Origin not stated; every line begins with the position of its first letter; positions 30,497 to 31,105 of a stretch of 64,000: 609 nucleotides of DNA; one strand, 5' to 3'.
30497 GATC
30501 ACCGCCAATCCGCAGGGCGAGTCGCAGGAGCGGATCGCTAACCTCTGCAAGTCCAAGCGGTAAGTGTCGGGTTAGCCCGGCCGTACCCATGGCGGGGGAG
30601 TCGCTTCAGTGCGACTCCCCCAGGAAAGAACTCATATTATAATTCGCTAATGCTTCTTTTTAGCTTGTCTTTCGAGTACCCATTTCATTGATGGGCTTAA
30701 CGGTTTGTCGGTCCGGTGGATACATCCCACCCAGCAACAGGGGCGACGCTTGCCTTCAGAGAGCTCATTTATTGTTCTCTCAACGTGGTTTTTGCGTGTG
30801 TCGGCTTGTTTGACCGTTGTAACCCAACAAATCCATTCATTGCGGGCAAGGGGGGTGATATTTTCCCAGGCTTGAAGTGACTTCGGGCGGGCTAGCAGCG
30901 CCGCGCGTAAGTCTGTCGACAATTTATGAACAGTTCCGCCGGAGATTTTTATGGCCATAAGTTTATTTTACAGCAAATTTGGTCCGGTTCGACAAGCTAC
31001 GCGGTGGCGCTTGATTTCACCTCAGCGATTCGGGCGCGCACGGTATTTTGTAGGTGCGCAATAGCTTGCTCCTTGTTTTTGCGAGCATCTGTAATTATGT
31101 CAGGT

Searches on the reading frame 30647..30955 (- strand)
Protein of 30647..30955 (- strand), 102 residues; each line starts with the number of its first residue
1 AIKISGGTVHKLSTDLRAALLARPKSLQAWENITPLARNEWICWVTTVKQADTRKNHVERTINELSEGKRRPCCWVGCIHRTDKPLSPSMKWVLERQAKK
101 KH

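Call 59: search_protein_families(library=pfam, proteins=[window:30647-30955:-], max_evalue=0.01)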
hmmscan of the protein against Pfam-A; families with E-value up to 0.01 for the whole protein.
window:30647-30955:- (102 aa): 1 family
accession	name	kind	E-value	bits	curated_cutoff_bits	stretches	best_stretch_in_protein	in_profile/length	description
PF13376.11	OmdA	-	8.6e-16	58.1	25.6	1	14-68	6-60/60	Bacteriocin-protection, YdeI or OmpD-Associated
